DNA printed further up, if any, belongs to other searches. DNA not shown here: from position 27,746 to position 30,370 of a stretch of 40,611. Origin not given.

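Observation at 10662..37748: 27-kb single-strand super-operon: expanded Opp-type importer, giant lipid-anchored S8/LRR protease and five orphan lipoproteins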

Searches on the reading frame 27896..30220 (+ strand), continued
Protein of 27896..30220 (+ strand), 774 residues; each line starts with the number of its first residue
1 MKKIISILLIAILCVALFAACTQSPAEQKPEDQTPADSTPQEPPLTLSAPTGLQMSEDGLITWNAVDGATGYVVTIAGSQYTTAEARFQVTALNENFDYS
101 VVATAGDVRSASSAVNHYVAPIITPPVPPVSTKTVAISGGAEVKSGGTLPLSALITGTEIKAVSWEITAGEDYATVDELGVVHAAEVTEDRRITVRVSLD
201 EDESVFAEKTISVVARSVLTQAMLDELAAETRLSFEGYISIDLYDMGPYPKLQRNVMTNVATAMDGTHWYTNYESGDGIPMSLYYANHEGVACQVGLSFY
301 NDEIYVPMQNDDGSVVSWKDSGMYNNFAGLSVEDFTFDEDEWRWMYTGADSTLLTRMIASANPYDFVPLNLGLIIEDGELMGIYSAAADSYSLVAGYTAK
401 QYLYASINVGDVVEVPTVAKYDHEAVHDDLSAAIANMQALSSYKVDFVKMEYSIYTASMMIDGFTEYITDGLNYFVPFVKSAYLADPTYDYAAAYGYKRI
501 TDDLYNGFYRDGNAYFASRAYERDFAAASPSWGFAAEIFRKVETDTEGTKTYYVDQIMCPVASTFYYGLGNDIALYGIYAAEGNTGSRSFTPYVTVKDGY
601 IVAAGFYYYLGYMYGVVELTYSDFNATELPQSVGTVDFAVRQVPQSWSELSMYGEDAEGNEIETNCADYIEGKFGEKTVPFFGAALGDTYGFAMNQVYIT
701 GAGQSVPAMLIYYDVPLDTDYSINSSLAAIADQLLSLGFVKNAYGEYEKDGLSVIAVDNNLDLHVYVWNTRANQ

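Call 79: search_protein_representatives(alignment_id=A1)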
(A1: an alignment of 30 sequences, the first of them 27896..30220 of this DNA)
Query: 30 sequences, 770 profile positions. Proteins with E-value up to 0.001 (for the whole library): 11562; up to 1e-10: 3576; up to 1e-30: 447. The best 150 are listed.
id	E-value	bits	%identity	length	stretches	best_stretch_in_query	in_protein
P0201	0.0e+00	1130.9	-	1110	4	28-768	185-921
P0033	0.0e+00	1098.9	-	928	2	28-768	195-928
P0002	0.0e+00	1047.3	-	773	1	1-769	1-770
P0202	0.0e+00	1019.1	-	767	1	1-768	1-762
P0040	0.0e+00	1018.8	-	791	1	1-769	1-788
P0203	7.9e-294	993.4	-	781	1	1-769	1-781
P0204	1.7e-290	982.3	-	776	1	2-769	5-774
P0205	7.8e-290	980.2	-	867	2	30-767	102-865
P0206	2.8e-286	968.4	-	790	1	1-768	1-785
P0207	3.1e-279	945.1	-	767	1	3-769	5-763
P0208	4.9e-279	944.5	-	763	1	1-768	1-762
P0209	1.0e-278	943.4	-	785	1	1-769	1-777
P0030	1.1e-278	943.3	-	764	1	2-768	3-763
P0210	1.7e-278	942.7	-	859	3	3-673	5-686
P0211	1.8e-276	936.0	-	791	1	1-769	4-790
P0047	9.1e-207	705.5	-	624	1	2-605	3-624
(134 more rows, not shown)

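Call 84: search_solved_structures(query=A1, max_evalue=1)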
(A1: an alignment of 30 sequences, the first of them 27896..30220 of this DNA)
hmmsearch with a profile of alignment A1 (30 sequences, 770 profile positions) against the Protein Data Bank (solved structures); distinct sequences matched with E-value up to 1: 5.
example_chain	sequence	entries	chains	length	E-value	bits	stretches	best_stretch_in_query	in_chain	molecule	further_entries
8hqz_p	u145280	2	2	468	7.6e-06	27.8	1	106-200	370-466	Tail tube protein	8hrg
7x30_P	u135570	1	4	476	4.1e-05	25.4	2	121-203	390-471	Hoc-like protein ORF90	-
8q6t_I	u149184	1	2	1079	0.031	15.9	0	67-158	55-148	Titin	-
6dlf_A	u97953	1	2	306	0.38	12.3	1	97-201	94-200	Neurotrimin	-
6u7n_A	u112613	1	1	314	0.41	12.2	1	97-201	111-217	Neurotrimin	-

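Call 89: search_protein_families(library=pfam, proteins=[L002:19509-22349:+, L005:19300-22362:+], max_evalue=0.01)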
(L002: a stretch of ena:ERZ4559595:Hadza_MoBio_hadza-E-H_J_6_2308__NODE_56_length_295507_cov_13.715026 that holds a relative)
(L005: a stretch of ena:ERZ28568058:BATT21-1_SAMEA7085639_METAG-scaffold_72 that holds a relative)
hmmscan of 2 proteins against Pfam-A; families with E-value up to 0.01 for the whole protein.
L002:19509-22349:+ (947 aa): 3 families
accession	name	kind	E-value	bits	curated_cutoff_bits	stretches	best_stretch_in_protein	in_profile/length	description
PF12786.12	GBV-C_env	-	4.3e-06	26.1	21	0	274-331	105-162/413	GB virus C genotype envelope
PF19765.4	DUF6252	-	0.00025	21.7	27.2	0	297-352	7-61/124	Family of unknown function (DUF6252)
PF20137.4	DUF6527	-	0.00051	20.3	23.6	0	280-307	2-30/63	Family of unknown function (DUF6527)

L005:19300-22362:+ (1021 aa): 1 family
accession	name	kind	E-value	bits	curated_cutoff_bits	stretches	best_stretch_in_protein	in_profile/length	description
PF18597.7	SH3_19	-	0.00021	21.5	25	0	236-252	20-36/52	Myosin X N-terminal SH3 domain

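Call 103: search_protein_families(library=pfam, proteins=[L002:2241-2885:+, L004:2117-2761:+, L005:2334-2978:+], max_evalue=10)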
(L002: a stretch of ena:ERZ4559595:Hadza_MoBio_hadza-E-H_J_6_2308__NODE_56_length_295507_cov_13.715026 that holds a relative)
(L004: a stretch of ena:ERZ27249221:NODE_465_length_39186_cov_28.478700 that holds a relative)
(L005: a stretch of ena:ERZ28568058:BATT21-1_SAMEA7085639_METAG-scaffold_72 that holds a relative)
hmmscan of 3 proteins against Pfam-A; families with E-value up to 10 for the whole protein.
L002:2241-2885:+ (215 aa): 1 family
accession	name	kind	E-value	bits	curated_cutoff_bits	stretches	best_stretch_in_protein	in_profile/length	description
PF25791.1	BREX_BrxC_wHTH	-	0.1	13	27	1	76-128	55-108/126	BREX ATP-binding protein BrxC winged helix-turn-helix domain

L004:2117-2761:+ (215 aa): 1 family
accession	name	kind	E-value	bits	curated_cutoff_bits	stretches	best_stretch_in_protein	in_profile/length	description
PF08222.17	HTH_CodY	-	0.098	12.7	27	0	147-177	8-40/61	CodY helix-turn-helix domain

L005:2334-2978:+ (215 aa): 1 family
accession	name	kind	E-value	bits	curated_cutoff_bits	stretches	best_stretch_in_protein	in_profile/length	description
PF05922.21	Inhibitor_I9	-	0.031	15.4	21.2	1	136-170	38-72/82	Peptidase inhibitor I9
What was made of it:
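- On Cell-envelope proteinase (MEROPS S8A, lactocepin / C5a-peptidase group): Inhibitor_I9 is detected only marginally, in one orthologue at E = 0.031 (call 103).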
